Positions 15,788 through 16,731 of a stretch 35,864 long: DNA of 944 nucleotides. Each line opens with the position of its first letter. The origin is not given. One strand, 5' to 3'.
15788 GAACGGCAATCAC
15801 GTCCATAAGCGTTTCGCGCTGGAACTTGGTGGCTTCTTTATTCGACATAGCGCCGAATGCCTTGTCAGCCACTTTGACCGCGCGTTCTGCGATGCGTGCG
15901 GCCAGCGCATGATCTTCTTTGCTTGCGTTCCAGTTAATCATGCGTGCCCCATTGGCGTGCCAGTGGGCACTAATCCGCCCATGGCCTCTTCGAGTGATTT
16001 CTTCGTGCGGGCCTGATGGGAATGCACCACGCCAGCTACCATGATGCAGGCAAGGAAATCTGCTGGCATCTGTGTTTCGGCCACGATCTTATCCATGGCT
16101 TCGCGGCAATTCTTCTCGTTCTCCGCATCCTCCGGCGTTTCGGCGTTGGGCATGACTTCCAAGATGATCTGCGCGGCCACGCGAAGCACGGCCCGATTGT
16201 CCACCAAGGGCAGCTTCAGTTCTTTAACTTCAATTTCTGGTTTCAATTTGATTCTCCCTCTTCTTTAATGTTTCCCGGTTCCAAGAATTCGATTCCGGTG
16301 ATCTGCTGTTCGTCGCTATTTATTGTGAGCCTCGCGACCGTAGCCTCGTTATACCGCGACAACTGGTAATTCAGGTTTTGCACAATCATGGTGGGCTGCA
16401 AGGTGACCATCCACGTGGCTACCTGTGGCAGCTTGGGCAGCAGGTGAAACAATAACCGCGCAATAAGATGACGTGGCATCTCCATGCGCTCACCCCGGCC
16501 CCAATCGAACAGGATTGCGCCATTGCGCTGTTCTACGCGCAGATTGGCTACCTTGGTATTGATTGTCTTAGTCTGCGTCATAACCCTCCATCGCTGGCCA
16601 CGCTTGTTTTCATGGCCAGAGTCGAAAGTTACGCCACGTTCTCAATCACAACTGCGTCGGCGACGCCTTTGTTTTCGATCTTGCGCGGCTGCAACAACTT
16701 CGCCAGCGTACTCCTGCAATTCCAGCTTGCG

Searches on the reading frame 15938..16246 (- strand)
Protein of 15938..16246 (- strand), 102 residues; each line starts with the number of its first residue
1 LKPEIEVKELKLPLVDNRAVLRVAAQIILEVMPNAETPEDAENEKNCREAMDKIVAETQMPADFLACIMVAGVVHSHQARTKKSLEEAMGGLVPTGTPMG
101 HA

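Call 3: search_protein_families(library=pfam, proteins=[window:15938-16246:-], max_evalue=1)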
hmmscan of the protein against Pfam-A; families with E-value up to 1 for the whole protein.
window:15938-16246:- (102 aa): 1 family
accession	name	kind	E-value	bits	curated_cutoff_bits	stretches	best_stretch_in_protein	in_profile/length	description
PF18305.6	DNA_pol_A_exoN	-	0.029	15.1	23.5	1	36-88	11-65/87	3' to 5' exonuclease C-terminal domain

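Call 4: search_protein_families(library=phrogs, proteins=[window:15938-16246:-], max_evalue=0.01)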
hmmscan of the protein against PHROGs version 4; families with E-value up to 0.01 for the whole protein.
window:15938-16246:- (102 aa): 0 families

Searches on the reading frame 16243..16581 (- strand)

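Call 3: search_protein_families(library=pfam, proteins=[window:16243-16581:-], max_evalue=1)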
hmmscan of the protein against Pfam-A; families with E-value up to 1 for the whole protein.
window:16243-16581:- (112 aa): 1 family
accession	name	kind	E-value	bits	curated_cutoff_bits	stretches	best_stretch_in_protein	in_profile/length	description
PF00890.30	FAD_binding_2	-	0.2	11.2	20.4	1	20-92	275-351/414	FAD binding domain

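Call 4: search_protein_families(library=phrogs, proteins=[window:16243-16581:-], max_evalue=0.01)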
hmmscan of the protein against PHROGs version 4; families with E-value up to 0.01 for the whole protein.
window:16243-16581:- (112 aa): 0 families
